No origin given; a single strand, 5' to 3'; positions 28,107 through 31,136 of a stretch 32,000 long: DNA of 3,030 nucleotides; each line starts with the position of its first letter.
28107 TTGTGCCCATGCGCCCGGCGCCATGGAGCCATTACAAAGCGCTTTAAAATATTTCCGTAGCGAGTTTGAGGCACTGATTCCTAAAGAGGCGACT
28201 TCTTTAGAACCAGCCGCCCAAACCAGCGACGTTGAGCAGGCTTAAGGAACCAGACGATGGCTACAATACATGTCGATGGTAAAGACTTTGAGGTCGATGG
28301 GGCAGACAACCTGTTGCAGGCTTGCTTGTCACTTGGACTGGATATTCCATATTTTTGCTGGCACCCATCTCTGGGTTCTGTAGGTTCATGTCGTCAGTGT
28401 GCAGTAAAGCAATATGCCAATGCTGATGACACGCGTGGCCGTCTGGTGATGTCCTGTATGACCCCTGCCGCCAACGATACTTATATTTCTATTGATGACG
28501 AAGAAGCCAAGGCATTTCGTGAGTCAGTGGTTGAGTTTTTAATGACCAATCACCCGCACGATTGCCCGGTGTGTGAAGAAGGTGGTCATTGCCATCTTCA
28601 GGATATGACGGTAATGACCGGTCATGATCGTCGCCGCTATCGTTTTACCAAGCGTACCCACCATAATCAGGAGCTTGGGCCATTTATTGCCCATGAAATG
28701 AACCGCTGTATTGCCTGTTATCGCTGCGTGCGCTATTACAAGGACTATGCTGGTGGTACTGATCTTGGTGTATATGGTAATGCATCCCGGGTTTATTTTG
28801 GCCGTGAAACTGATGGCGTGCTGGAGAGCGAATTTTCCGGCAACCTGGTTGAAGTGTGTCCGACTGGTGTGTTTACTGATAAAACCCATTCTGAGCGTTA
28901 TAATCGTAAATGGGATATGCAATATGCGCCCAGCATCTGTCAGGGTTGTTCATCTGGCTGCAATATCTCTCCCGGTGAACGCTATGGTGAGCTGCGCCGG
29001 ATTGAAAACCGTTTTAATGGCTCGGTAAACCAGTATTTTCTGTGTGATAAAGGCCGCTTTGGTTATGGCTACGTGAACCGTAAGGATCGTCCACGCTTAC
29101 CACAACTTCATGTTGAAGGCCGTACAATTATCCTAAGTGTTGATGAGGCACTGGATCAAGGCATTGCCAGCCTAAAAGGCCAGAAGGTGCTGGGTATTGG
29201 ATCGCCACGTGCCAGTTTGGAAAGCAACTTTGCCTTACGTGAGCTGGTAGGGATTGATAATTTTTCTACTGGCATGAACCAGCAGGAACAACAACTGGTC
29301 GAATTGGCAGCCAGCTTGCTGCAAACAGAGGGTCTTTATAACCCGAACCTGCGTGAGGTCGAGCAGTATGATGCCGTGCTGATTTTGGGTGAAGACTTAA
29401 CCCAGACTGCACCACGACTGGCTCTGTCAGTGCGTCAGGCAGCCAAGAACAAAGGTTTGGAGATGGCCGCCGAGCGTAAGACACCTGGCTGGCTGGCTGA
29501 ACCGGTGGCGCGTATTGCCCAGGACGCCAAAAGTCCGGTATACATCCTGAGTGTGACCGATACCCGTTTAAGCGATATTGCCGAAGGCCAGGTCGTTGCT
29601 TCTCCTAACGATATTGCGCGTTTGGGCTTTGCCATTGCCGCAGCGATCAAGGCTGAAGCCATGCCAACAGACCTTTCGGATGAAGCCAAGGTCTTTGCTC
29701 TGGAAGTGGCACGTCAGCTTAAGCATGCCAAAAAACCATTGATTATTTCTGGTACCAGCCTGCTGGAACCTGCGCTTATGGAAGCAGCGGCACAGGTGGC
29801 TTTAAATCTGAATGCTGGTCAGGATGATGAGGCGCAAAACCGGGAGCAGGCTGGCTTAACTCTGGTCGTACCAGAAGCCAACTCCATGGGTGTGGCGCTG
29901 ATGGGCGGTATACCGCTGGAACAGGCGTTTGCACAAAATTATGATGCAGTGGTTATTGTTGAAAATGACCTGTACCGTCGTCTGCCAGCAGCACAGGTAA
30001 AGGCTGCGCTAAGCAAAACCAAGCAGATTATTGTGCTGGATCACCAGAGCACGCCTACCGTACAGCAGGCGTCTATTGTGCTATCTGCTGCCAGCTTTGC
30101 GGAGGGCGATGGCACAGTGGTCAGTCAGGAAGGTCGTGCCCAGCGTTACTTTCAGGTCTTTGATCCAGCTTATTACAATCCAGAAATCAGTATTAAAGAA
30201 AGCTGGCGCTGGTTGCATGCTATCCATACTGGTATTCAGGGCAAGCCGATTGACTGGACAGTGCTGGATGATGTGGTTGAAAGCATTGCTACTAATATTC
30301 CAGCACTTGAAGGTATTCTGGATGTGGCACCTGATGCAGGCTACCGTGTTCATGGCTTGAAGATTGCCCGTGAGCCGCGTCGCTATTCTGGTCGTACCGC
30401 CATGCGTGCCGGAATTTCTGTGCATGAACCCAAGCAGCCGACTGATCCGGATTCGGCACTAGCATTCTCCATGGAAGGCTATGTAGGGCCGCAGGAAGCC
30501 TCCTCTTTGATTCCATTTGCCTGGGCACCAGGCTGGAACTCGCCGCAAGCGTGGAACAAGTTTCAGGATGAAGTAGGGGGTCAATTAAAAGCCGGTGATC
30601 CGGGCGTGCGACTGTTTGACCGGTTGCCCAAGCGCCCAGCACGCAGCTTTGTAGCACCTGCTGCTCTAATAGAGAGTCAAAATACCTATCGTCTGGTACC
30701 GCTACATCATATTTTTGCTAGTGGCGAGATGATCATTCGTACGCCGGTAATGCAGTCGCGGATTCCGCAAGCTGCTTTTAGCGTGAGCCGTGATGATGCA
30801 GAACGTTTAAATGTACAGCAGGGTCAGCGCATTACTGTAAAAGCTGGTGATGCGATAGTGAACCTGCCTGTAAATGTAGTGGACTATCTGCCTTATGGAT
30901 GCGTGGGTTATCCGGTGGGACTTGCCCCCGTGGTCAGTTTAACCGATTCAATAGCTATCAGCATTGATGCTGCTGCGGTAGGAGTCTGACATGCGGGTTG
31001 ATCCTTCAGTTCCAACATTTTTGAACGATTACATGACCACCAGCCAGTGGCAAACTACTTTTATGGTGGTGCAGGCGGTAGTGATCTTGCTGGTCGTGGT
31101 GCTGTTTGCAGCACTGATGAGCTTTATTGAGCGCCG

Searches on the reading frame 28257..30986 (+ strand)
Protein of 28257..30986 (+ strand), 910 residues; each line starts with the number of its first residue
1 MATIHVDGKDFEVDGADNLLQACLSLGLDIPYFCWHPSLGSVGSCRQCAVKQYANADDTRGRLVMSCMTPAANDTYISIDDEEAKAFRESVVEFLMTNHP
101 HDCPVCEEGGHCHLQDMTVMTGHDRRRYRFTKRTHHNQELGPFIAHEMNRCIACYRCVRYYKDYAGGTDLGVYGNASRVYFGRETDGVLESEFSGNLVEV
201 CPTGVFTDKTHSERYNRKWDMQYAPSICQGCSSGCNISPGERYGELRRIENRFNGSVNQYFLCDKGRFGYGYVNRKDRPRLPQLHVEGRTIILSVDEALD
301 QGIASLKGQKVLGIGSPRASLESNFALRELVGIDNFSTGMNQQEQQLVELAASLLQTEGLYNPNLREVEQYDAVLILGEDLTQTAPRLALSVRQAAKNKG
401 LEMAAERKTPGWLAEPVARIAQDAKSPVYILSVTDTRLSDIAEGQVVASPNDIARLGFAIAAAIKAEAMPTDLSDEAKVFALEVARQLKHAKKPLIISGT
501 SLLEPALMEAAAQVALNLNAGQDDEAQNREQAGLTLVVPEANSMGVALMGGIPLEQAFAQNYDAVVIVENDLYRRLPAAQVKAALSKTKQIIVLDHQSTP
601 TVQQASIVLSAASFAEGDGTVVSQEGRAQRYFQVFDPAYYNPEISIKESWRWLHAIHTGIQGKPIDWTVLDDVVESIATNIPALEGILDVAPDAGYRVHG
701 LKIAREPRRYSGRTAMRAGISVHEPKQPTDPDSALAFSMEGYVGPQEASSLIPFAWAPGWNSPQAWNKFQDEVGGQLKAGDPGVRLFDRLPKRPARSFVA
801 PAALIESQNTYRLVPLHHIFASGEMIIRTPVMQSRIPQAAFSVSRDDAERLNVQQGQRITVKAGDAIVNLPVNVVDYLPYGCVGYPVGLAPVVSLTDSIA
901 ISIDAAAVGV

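Call 69: search_protein_families(library=pfam, proteins=[window:28257-30986:+], max_evalue=0.00001)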
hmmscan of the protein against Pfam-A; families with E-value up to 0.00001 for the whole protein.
window:28257-30986:+ (910 aa): 6 families
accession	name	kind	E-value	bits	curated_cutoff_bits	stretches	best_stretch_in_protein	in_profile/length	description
PF22117.2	Fer4_Nqo3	-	1.7e-26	92.6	27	1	141-207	1-67/67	NADH-quinone oxidoreductase subunit 3, ferredoxin-like domain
PF00384.28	Molybdopterin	-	2.5e-17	63.4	24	1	313-638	46-337/353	Molybdopterin oxidoreductase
PF10588.14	NADH-G_4Fe-4S_3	-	8.5e-16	57.6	27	1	88-127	1-40/40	NADH-ubiquinone oxidoreductase-G iron-sulfur binding region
PF04879.21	Molybdop_Fe4S4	-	1.2e-13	51.3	22.7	1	221-274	1-54/55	Molybdopterin oxidoreductase Fe4S4 domain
PF13510.11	Fer2_4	-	3.7e-10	40.1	22.8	1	3-76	5-76/82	2Fe-2S iron-sulfur cluster binding domain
PF00111.32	Fer2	-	1.6e-07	31.6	21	1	4-71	1-76/77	2Fe-2S iron-sulfur cluster binding domain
